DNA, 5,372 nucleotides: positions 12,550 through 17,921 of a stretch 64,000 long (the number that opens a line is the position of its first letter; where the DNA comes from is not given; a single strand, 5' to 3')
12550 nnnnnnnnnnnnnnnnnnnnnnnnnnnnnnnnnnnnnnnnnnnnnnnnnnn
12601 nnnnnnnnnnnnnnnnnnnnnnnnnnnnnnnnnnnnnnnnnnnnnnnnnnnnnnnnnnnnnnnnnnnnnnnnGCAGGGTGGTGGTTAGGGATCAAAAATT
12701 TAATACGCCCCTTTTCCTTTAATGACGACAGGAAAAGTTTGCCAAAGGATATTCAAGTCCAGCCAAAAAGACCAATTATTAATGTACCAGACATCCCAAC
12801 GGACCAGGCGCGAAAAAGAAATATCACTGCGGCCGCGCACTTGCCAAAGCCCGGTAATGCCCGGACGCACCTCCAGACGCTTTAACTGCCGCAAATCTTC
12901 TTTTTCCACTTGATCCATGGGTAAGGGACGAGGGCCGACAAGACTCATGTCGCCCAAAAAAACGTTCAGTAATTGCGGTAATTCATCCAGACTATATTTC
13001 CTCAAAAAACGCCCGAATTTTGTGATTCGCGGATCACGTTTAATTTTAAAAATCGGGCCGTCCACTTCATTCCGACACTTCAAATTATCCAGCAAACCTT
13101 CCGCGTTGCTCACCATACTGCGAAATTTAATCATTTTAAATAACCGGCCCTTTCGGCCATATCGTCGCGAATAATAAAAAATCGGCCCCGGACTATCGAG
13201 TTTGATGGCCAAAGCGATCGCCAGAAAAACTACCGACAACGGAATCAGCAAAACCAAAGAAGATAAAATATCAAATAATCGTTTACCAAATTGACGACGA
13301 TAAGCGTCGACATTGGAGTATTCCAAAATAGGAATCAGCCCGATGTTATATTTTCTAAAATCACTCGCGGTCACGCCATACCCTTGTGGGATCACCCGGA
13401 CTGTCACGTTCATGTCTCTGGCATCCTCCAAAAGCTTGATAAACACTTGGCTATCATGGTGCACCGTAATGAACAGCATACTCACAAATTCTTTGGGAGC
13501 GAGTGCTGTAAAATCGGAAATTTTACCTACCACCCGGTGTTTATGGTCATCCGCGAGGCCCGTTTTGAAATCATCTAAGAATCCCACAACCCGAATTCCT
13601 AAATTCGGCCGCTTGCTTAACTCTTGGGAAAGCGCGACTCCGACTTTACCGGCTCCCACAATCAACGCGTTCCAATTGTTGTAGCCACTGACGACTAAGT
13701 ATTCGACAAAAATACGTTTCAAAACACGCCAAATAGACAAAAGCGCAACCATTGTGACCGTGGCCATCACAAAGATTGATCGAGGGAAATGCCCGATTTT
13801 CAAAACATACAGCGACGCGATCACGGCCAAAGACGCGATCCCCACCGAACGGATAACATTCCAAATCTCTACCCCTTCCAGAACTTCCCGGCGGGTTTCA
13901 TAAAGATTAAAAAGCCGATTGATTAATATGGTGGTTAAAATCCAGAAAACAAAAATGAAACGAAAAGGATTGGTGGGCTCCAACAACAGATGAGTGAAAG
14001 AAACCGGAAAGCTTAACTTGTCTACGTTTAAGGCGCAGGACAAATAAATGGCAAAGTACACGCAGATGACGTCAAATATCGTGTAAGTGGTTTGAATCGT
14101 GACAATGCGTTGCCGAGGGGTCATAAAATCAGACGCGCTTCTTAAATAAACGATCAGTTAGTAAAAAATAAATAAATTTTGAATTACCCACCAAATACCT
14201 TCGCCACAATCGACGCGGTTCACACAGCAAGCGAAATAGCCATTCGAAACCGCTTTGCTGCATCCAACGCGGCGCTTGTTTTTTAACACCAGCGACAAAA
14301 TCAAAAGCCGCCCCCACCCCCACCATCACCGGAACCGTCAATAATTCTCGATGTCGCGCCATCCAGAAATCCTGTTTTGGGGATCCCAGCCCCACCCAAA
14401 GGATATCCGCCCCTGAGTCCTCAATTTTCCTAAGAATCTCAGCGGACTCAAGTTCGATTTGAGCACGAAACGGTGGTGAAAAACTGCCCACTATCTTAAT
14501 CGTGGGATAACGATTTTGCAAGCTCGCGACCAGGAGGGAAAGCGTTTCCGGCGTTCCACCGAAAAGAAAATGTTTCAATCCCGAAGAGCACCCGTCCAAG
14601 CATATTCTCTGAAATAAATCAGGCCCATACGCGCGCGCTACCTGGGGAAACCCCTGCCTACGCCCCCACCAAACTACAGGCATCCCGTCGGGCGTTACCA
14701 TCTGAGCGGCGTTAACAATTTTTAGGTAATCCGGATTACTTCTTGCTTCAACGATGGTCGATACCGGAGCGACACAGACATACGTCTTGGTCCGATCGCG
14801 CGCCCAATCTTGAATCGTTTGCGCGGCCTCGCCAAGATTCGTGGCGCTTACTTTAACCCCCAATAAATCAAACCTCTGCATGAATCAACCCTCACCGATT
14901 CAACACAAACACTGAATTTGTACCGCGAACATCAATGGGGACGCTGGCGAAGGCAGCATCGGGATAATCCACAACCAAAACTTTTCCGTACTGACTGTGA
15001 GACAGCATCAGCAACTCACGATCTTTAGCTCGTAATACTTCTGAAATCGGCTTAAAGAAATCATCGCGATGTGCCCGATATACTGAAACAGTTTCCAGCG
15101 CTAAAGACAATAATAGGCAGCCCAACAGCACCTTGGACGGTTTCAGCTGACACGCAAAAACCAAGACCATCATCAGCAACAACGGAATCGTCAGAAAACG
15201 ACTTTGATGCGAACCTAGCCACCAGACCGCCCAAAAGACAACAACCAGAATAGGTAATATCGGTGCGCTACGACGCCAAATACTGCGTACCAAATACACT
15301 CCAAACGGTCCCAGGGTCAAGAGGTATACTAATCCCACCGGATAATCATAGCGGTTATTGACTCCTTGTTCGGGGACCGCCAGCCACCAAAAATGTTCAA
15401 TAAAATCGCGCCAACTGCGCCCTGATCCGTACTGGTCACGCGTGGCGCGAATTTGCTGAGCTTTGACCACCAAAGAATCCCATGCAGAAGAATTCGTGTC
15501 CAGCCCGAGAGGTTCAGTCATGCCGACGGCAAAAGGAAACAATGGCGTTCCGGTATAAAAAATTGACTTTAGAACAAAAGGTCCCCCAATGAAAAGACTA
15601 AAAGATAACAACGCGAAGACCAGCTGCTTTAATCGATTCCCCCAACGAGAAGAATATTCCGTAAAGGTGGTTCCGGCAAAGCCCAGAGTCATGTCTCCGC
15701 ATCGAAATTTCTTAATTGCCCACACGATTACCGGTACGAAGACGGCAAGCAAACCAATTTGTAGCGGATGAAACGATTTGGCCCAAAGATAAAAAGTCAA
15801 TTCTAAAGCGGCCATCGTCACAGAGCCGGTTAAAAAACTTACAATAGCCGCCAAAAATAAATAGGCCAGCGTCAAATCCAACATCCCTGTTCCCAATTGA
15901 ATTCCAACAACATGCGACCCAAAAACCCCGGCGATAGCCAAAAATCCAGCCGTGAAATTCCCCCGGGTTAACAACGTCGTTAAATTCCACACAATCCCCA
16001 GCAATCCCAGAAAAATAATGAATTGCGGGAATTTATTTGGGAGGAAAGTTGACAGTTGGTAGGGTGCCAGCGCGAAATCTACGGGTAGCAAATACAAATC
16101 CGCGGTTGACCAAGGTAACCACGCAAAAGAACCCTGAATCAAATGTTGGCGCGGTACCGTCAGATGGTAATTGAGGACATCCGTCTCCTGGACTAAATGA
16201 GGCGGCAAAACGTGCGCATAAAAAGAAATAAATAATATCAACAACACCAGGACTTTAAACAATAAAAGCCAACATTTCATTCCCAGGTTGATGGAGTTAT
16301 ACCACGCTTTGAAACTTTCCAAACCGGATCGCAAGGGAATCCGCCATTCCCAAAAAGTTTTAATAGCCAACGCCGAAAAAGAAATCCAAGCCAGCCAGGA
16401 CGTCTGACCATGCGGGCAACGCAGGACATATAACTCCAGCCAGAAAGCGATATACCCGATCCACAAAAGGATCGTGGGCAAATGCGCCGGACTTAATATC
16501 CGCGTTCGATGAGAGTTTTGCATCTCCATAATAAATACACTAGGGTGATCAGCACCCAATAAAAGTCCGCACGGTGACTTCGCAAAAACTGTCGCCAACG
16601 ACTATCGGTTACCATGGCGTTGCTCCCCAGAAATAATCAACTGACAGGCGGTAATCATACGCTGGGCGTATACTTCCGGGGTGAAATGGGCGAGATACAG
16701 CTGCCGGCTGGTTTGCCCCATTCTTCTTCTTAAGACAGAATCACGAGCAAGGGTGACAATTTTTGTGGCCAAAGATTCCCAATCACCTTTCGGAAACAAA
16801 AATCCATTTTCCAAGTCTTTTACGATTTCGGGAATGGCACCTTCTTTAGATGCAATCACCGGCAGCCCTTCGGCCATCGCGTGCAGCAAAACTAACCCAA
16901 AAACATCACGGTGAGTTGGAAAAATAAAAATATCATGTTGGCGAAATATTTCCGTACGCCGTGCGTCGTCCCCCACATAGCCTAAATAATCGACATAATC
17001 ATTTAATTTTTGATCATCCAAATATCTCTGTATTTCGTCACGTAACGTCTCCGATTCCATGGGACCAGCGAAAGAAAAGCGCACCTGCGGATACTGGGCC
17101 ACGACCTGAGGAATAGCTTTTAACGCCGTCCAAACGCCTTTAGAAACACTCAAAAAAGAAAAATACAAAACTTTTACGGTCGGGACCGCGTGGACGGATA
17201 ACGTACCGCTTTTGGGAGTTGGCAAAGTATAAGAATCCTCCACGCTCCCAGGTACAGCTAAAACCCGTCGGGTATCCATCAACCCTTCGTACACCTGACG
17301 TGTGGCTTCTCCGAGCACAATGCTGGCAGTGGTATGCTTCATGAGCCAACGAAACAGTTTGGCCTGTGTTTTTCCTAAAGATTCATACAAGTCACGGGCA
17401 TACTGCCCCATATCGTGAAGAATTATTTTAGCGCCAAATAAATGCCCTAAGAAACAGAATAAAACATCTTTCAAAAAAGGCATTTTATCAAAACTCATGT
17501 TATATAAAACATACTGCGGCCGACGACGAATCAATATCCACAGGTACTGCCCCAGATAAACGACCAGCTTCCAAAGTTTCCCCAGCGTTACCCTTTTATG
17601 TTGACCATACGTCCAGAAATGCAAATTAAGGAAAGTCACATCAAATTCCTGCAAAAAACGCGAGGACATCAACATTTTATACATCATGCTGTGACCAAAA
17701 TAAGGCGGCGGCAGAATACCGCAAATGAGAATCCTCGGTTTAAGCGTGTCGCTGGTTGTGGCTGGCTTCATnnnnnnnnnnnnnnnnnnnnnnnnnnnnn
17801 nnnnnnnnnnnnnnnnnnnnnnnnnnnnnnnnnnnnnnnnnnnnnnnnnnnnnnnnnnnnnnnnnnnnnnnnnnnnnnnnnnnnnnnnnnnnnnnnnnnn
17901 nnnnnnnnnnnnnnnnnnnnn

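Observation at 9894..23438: Four Wzy_C/O-antigen-ligase-family proteins in one locus, including a tandem pair with large periplasmic inserts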

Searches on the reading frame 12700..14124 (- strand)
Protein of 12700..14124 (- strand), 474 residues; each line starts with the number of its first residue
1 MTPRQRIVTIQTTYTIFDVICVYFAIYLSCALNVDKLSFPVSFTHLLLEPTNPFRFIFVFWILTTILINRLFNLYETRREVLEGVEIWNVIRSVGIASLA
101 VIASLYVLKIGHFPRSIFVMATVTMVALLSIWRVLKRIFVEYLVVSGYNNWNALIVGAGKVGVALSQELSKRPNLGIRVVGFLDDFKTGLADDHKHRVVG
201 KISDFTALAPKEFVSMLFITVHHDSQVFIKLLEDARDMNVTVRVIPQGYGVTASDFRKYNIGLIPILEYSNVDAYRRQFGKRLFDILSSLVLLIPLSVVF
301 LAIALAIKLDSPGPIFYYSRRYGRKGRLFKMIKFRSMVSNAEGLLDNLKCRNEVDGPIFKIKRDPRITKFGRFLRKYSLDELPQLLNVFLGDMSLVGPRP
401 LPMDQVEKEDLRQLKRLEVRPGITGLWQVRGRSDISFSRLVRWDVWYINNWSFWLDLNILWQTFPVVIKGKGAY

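Call 4: search_protein_families(library=pfam, proteins=[window:12700-14124:-], max_evalue=0.01)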
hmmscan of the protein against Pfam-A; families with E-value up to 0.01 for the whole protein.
window:12700-14124:- (474 aa): 2 families
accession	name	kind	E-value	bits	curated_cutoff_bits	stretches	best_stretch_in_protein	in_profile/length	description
PF02397.22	Bac_transf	-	4.4e-69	232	27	1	281-469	1-179/179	Bacterial sugar transferase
PF13727.12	CoA_binding_3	-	4.1e-16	59.9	25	1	71-246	2-175/175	CoA-binding domain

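Call 14: search_protein_families(library=ncbifam, proteins=[window:12700-14124:-], max_evalue=0.01)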
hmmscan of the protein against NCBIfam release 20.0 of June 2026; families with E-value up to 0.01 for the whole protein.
window:12700-14124:- (474 aa): 11 families
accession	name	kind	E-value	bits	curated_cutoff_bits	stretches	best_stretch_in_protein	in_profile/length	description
TIGR03025.1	EPS_sugtrans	subfamily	6.8e-121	404.6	295.55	1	17-474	2-445/445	exopolysaccharide biosynthesis polyprenyl glycosylphosphotransferase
TIGR03023.1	WcaJ_sugtrans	equivalog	7.1e-104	348.6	410.75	1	17-474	2-453/453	undecaprenyl-phosphate glucose phosphotransferase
TIGR03022.1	WbaP_sugtrans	subfamily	1.8e-95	320.9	403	1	16-474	3-456/456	undecaprenyl-phosphate galactose phosphotransferase WbaP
NF041877.1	EPS_EpsZ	equivalog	8.6e-77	258.7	800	1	60-473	47-458/459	exopolysaccharide biosynthesis polyisoprenyl-phosphate hexose-1-phosphate transferase EpsZ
NF052601.1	undeca_RfbP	equivalog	1e-65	221.4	330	1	273-474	37-244/244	undecaprenyl-phosphate galactose phosphotransferase family protein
TIGR03013.1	EpsB_2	subfamily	1.5e-58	199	393.35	1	19-473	4-442/443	TIGR03013 family XrtA/PEP-CTERM system glycosyltransferase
NF011751.0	PRK15204.1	equivalog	3.6e-54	184.1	907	1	85-474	85-476/476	undecaprenyl-phosphate galactose phosphotransferase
NF007518.0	PRK10124.1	equivalog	8.7e-54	183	684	1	16-470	23-460/464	undecaprenyl-phosphate glucose phosphotransferase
NF050817.1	PolSacchBiosHfsE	equivalog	8e-42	143.5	750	1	57-468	50-460/467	polysaccharide biosynthesis protein HfsE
NF045514.1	glycotran_HepC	equivalog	4.5e-28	98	140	1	278-404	114-215/220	heterocyst development glycosyltransferase HepC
NF003995.0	PRK05472.2-4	subfamily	0.00044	19.9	126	1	149-224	82-156/213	redox-sensing transcriptional repressor Rex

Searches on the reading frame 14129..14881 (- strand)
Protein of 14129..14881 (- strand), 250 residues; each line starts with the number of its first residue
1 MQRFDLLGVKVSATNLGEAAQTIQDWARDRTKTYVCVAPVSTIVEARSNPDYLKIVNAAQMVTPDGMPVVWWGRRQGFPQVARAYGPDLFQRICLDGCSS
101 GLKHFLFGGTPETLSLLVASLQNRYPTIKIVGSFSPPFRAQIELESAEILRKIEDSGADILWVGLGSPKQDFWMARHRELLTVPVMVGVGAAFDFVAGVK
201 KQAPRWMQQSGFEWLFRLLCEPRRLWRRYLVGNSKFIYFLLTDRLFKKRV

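Call 4: search_protein_families(library=pfam, proteins=[window:14129-14881:-], max_evalue=0.01)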
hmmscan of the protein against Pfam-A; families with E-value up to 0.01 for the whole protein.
window:14129-14881:- (250 aa): 1 family
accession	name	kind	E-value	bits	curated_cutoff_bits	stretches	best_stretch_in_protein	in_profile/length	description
PF03808.19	Glyco_tran_WecG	-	8.5e-61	205.1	27.4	1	59-229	1-168/168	Glycosyl transferase WecG/TagA/CpsF family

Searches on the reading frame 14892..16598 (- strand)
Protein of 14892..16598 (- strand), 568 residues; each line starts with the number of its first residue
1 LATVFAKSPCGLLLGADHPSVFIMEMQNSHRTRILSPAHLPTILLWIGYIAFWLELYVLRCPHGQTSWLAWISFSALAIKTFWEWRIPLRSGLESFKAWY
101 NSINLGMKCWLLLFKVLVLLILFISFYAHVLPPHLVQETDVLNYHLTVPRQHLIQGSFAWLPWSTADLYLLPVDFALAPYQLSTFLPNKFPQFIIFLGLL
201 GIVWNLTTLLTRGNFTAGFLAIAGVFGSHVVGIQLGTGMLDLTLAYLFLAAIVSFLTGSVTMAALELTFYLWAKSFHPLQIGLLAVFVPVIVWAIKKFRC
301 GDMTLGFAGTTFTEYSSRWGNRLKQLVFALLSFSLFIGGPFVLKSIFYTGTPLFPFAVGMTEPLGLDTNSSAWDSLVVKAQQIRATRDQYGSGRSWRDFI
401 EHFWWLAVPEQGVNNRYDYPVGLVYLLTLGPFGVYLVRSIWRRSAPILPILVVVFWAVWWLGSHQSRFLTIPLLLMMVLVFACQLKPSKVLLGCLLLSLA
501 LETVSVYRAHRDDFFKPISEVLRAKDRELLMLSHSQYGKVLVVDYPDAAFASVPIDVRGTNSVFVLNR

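Call 4: search_protein_families(library=pfam, proteins=[window:14892-16598:-], max_evalue=0.01)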
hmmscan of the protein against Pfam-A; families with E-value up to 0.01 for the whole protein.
window:14892-16598:- (568 aa): 0 families

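Call 14: search_protein_families(library=ncbifam, proteins=[window:14892-16598:-], max_evalue=0.01)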
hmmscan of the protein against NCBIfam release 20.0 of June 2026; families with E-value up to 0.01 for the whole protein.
window:14892-16598:- (568 aa): 0 families

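Call 53: find_homologous_proteins(query=window:14892-16598:-)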
Query window:14892-16598:- (568 aa): 190 proteins with E <= 0.001 among 8000 candidates; the best 120 are listed.
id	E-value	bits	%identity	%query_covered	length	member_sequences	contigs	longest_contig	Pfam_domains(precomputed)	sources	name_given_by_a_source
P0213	0.0e+0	1259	100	98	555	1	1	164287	-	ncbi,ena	-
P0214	1.6e-157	544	50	93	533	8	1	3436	-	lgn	-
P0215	4.6e-154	532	48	98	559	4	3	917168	PF26626.1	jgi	-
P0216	2.0e-150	520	48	94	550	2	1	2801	-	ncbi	-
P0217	4.4e-148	513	49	88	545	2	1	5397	-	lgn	-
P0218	1.6e-147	511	46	98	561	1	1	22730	-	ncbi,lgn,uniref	ncbi:hypothetical protein MNBD_UNCLBAC01-501 [hydrothermal vent metagenome]|uniref:Glycosyltransfera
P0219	3.2e-147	510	46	96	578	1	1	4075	-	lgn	-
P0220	5.8e-147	509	48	93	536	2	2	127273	-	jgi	-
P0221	4.5e-146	506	46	93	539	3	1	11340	-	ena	-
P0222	3.0e-145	503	47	94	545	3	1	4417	-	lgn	-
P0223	6.1e-145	502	46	95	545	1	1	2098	-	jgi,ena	-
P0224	3.5e-144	500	46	96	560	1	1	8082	-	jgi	-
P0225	3.0e-143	497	47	96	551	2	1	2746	-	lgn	-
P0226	2.3e-142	494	44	93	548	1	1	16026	-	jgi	-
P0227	1.3e-140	488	44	96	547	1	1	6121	-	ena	-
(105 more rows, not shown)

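Call 56: search_solved_structures(query=A3, max_evalue=10)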
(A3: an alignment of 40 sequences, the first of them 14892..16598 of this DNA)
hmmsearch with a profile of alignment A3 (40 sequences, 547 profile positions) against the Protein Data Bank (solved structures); distinct sequences matched with E-value up to 10: 3.
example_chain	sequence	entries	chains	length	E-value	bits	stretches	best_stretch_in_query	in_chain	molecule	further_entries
8y01_R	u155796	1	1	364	0.0033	19.5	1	252-340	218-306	Medium-wave-sensitive opsin 2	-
9yda_R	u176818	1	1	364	0.0033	19.5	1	252-340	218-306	Medium-wave-sensitive opsin 1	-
9ygz_R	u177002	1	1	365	0.0033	19.4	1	252-340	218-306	Medium-wave-sensitive opsin 1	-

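Call 60: predict_structure(alignment_id=A3)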
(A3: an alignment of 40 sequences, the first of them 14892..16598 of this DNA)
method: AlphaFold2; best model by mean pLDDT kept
length: 568 residues; sequences in the alignment: 40
mean_pLDDT: 87.7   pTM: 0.89
mean pLDDT of the five models: 87.7, 87.5, 87.0, 86.9, 86.1
residues with pLDDT >= 90: 393; 70-90: 111; 50-70: 31; < 50: 33
segments of 3 or more residues with pLDDT < 50: 1-32
pLDDT, mean of each block of 10 residues (from residue 1): 35 41 38 76 98 96 93 97 92 94 96 98 95 91 95 96 94 98 94 97 95 94 95 87 97 93 98 94 94 84 82 72 94 98 96 93 86 91 73 70 68 59 90 94 91 92 80 96 94 97 93 92 94 89 93 92 85
secondary structure, 60 per line:
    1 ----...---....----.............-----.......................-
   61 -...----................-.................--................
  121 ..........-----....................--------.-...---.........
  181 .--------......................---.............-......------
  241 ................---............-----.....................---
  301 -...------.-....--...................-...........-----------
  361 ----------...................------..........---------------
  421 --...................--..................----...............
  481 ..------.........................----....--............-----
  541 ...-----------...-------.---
elements in order: H11-14 H19-31 H37-59 H69-84 H86-102 H105-130 H136-155 H172-181 H190-211 H215-227 H229-234 H241-256 H260-271 H277-297 E302-304 H313-316 H319-337 H339-349 H371-389 H396-405 H423-441 E444-446 H447-461 H466-482 H489-513 H518-521 H524-535 E541-543 E555-557

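Call 62: fold_search(model_id=the predicted structure, library=pdb)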
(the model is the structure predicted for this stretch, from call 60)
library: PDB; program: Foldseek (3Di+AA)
matches with E <= 10: 205; with E <= 0.001: 3
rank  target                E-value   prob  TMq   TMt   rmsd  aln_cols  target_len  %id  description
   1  9s6u_A                3.8e-04  1.00  0.37  0.38  12.2       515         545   13  Ternary cryo-EM structure of human ALG9 with Dol25-PP-GlcNAc2Man8, Dol25-P-Man and Fab (released 2026-03-18)
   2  6s7o_A                4.8e-04  1.00  0.40  0.35  13.7       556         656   14  Cryo-EM structure of human oligosaccharyltransferase complex OST-A (released 2019-12-18)
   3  6ezn_F                5.9e-04  1.00  0.37  0.34  12.8       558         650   15  Cryo-EM structure of the yeast oligosaccharyltransferase (OST) complex (released 2018-01-17)
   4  8pn9_A                1.0e-03  1.00  0.42  0.38  13.3       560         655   13  Structure of human oligosaccharyltransferase OST-A complex bound to NGI-1 (released 2024-05-08)
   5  5ezm                  1.2e-03  1.00  0.33  0.35  16.3       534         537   16  Crystal Structure of ArnT from Cupriavidus metallidurans in the apo state (released 2016-02-17)
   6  9s6t_A                1.3e-03  1.00  0.39  0.44   8.6       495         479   13  Ternary cryo-EM structure of chicken ALG12 with Dol25-PP-GlcNAc2Man7, Dol25-P-Man, and Fab (released 2026-03-18)
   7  5ogl_A                1.4e-03  1.00  0.41  0.34  12.8       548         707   13  Structure of bacterial oligosaccharyltransferase PglB in complex with an acceptor peptide and an lipid-linked oligosac (released 2017-10-25)
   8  5f15                  1.6e-03  1.00  0.32  0.33  15.9       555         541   13  Crystal Structure of ArnT from Cupriavidus metallidurans bound to Undecaprenyl phosphate (released 2016-02-17)
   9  6gxc_A                1.9e-03  1.00  0.41  0.35  12.8       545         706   14  Bacterial oligosaccharyltransferase PglB in complex with an inhibitory peptide and a reactive lipid-linked oligosaccha (released 2018-11-14)
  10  6c26_A                2.5e-03  1.00  0.40  0.36  12.7       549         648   14  The Cryo-EM structure of a eukaryotic oligosaccharyl transferase complex (released 2018-01-31)
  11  9s6s_A                2.9e-03  1.00  0.39  0.40   8.8       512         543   13  Ternary cryo-EM structure of human ALG9 with Dol25-PP-GlcNAc2Man6, Dol25-P-Man and Fab (released 2026-03-18)
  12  9i5k_A                3.5e-03  1.00  0.41  0.45   9.7       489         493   12  Structure of the Chaetomium thermophilum Pmt4 homodimer (C2 symmetry) (released 2025-12-24)
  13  6ftg_5                4.2e-03  1.00  0.46  0.41  14.3       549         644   12  Subtomogram average of OST-containing ribosome-translocon complexes from canine rough microsomal membranes (released 2018-03-21)
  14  8age_A                9.1e-03  1.00  0.41  0.38  10.8       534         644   13  Structure of yeast oligosaccharylransferase complex with acceptor peptide bound (released 2022-12-07)
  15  9dm5                  5.7e-02  0.97  0.31  0.42  10.1       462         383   14  Product-Bound mannosyltransferase PimE (released 2025-06-25)
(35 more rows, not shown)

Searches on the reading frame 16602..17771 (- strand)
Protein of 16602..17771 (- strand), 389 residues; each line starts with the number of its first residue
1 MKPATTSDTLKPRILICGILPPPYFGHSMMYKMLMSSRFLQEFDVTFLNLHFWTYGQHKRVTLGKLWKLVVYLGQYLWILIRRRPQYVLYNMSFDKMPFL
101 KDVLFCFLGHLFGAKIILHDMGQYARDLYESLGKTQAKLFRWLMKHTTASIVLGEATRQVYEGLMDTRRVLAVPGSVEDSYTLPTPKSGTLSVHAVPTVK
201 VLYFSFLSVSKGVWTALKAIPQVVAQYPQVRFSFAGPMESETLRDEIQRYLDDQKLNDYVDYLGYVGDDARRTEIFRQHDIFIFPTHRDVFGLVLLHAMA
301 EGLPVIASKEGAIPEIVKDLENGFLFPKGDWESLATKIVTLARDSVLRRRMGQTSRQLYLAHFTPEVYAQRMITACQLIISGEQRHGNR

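Call 4: search_protein_families(library=pfam, proteins=[window:16602-17771:-], max_evalue=0.01)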
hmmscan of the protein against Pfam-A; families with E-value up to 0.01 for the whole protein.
window:16602-17771:- (389 aa): 4 families
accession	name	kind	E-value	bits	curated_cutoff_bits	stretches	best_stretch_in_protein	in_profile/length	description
PF00534.26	Glycos_transf_1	-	2.7e-29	102.3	26.4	1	201-357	18-171/172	Glycosyl transferases group 1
PF13692.12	Glyco_trans_1_4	-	3.2e-29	102.4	27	1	200-344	3-142/142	Glycosyl transferases group 1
PF20706.3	GT4-conflict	-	1.5e-08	34.5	26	1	199-310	198-313/385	Family 4 Glycosyltransferase in conflict systems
PF13524.12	Glyco_trans_1_2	-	0.00019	21.9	25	1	225-373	10-143/144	Glycosyl transferase-like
